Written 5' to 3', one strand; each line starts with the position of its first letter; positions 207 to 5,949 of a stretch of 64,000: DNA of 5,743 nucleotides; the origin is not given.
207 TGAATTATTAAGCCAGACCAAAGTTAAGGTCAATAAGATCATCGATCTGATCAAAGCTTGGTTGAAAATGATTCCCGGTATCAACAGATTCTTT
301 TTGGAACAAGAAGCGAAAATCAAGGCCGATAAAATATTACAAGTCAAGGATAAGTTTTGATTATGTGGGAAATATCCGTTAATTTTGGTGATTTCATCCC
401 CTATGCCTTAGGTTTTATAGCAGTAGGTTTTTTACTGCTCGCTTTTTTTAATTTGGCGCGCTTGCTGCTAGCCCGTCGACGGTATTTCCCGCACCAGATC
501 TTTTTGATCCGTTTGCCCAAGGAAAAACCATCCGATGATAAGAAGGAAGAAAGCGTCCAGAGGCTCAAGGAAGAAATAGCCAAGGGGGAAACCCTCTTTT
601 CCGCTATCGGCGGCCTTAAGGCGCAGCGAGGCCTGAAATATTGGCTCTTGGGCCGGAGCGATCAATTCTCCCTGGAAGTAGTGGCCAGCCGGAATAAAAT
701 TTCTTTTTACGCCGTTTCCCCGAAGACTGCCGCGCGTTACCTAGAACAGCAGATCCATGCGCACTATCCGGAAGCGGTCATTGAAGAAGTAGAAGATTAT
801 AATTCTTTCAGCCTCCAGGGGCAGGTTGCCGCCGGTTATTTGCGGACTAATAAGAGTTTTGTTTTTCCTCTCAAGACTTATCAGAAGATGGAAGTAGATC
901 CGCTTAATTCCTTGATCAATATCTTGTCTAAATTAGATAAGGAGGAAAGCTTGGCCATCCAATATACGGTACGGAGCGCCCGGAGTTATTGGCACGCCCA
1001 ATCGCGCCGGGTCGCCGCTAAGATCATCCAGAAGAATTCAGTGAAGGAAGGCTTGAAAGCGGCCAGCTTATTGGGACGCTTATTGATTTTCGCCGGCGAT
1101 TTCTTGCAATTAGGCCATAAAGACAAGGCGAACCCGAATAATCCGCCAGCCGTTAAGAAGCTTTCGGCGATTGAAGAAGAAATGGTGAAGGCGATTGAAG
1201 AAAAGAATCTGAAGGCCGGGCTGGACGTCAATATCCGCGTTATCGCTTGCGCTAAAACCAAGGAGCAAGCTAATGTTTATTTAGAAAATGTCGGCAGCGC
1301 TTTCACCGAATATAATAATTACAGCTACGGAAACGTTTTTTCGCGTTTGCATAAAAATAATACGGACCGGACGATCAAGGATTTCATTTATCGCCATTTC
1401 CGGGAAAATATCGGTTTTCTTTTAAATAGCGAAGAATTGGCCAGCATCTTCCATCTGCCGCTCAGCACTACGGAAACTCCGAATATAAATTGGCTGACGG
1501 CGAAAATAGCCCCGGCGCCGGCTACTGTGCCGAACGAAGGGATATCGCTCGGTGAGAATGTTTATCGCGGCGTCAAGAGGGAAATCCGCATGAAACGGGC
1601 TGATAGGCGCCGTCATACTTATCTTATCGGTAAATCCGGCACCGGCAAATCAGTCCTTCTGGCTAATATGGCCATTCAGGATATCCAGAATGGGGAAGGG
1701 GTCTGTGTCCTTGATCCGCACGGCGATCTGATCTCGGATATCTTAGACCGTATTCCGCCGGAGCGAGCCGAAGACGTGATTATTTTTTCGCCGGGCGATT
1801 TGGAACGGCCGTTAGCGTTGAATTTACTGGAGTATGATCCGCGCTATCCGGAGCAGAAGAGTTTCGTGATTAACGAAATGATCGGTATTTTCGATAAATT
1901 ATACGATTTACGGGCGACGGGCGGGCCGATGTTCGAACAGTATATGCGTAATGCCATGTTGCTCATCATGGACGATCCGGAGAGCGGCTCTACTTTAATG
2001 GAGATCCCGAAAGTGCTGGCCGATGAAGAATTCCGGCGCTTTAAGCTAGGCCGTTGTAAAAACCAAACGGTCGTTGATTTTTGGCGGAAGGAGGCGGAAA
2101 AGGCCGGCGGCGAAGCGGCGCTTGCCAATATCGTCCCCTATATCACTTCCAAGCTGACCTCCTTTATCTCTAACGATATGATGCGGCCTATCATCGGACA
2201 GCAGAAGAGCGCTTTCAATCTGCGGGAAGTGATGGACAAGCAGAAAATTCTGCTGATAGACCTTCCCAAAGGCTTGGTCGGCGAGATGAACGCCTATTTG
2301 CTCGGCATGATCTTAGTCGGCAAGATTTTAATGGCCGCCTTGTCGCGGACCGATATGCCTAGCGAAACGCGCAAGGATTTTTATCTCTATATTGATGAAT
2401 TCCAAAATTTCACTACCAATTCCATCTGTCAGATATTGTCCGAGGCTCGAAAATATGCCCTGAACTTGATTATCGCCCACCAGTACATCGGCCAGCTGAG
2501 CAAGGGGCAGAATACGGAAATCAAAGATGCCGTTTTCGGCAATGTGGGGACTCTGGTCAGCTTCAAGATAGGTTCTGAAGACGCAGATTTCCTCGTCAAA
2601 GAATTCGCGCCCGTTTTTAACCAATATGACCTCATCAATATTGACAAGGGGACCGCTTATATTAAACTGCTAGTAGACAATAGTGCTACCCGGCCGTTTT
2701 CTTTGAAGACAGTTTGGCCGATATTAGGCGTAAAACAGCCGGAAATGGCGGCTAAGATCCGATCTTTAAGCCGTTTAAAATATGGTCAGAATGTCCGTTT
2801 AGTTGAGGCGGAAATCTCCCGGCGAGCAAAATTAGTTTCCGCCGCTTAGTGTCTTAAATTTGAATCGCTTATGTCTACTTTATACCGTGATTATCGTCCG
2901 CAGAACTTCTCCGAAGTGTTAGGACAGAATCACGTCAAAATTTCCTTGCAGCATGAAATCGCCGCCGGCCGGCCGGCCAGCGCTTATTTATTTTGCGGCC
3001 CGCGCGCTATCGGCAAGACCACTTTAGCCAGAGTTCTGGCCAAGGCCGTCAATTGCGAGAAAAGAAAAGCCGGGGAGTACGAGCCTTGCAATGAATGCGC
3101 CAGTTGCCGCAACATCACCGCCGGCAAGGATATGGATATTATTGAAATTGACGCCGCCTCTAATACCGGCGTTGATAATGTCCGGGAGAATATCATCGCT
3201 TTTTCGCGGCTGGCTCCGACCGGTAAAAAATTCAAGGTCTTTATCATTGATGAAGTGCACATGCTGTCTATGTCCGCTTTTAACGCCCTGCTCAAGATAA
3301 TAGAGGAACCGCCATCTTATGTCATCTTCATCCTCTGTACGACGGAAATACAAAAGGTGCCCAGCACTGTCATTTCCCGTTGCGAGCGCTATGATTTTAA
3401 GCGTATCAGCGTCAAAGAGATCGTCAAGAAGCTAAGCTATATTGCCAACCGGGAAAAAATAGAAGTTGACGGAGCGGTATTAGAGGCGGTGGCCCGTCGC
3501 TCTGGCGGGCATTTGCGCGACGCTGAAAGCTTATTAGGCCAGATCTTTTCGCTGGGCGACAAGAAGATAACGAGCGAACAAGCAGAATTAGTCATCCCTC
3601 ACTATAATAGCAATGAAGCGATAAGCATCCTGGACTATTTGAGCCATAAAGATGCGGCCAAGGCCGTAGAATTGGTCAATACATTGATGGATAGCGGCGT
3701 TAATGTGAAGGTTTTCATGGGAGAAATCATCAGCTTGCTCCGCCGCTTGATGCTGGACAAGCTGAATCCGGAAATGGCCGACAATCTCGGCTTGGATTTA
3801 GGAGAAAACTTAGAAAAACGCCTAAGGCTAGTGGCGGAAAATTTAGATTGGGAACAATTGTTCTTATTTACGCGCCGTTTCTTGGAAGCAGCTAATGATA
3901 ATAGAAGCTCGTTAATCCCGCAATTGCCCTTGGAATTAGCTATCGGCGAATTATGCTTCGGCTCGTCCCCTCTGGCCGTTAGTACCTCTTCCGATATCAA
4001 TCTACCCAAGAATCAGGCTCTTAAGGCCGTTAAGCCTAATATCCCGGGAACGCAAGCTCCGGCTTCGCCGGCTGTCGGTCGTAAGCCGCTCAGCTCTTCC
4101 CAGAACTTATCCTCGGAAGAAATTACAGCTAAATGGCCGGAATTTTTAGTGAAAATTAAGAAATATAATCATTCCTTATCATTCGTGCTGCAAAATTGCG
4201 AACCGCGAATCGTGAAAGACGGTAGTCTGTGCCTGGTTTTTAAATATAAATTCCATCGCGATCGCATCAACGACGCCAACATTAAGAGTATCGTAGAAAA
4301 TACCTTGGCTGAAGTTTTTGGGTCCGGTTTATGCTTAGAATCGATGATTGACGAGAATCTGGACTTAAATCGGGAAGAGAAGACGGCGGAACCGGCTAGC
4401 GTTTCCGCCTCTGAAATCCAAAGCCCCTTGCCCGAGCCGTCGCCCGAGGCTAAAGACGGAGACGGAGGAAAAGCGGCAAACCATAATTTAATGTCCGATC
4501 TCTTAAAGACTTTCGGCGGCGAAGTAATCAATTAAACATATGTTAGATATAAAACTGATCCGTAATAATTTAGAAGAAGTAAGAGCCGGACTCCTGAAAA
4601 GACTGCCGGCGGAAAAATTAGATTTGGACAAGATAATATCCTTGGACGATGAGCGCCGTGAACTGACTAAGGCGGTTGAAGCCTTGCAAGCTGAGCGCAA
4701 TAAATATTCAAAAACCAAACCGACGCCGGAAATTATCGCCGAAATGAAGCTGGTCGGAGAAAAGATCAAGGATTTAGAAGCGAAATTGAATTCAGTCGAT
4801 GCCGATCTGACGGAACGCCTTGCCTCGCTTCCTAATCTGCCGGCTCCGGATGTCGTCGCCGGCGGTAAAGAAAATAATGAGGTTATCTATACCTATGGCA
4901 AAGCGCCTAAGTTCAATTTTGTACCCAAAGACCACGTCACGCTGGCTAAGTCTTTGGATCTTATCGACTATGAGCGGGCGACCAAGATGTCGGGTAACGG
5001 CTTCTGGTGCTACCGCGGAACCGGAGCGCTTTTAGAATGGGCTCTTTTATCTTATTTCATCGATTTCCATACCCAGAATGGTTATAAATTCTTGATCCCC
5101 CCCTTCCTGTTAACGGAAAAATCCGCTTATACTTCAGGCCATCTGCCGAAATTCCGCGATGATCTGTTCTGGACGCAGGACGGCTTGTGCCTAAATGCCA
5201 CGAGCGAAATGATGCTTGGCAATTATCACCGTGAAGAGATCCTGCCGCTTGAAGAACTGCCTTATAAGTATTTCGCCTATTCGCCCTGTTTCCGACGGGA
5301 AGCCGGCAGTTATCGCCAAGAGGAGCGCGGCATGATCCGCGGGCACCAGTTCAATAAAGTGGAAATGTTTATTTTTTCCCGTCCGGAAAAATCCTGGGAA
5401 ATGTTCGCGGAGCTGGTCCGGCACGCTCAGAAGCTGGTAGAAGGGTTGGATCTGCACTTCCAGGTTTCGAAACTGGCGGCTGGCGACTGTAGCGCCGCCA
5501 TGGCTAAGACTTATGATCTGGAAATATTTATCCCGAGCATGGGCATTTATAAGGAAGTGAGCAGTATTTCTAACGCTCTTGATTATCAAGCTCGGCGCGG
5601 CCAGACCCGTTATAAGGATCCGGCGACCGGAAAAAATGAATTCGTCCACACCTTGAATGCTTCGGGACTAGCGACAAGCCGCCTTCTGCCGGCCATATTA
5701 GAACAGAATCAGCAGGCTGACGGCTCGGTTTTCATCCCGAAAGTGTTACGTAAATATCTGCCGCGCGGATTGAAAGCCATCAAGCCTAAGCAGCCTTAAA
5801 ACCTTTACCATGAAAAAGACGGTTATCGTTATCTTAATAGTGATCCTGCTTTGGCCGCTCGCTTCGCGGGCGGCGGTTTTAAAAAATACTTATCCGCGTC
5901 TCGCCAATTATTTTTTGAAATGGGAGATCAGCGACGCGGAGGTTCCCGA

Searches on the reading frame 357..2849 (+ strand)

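Call 77: search_protein_families(library=pfam, proteins=[window:357-2849:+], max_evalue=0.00001)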
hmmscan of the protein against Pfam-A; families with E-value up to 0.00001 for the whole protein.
window:357-2849:+ (830 aa): 1 family
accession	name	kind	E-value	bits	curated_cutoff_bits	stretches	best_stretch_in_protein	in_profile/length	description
PF10412.15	TrwB_AAD_bind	-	5.7e-08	32.5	20.5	0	412-479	9-70/387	Type IV secretion-system coupling protein DNA-binding domain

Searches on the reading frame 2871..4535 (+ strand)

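Call 77: search_protein_families(library=pfam, proteins=[window:2871-4535:+], max_evalue=0.00001)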
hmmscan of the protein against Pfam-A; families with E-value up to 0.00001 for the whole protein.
window:2871-4535:+ (554 aa): 6 families
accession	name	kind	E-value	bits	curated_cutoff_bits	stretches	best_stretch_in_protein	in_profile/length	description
PF13177.12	DNA_pol3_delta2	-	9.8e-40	136.6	27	1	19-179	2-160/161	DNA polymerase III, delta subunit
PF00004.35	AAA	-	2.6e-12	47.8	21.2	1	40-173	2-125/131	ATPase family associated with various cellular activities (AAA)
PF20964.2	DnaX_C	-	1.5e-07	31.8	26.2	1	409-490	3-84/113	DNA polymerase III subunit tau, C-terminal domain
PF12169.13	DNA_pol3_gamma3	-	1.7e-07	31.6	24.4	1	249-363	17-129/143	DNA polymerase III subunits gamma and tau domain III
PF05496.18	RuvB_N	-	3.9e-07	30.4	27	0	9-66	2-63/159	Holliday junction DNA helicase RuvB P-loop domain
PF22608.2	DNAX_ATPase_lid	-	1e-06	28.8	27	1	183-230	1-48/49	DNA polymerase III clamp loader subunit, ATPase lid domain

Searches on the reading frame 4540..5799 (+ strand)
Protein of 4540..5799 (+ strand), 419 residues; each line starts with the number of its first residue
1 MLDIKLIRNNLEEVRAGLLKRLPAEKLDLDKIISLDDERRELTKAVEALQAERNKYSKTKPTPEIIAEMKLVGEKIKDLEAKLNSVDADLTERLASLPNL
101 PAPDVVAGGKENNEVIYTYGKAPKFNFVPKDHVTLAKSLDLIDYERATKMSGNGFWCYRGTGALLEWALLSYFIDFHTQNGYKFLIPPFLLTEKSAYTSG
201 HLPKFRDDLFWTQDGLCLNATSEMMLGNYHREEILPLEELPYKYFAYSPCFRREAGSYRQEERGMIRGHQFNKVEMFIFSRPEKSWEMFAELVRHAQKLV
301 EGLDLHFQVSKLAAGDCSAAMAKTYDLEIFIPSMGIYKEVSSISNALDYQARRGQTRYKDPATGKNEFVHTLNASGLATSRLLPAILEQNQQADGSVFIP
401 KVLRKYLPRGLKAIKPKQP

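Call 77: search_protein_families(library=pfam, proteins=[window:4540-5799:+], max_evalue=0.00001)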
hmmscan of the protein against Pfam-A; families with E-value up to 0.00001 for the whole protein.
window:4540-5799:+ (419 aa): 2 families
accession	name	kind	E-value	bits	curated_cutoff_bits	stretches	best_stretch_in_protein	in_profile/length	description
PF00587.30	tRNA-synt_2b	-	3.7e-34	118.8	29.3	1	214-390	9-179/179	tRNA synthetase class II core domain (G, H, P, S and T)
PF02403.27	Seryl_tRNA_N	-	2.4e-23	82.8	28.2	1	1-101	1-108/108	Seryl-tRNA synthetase N-terminal domain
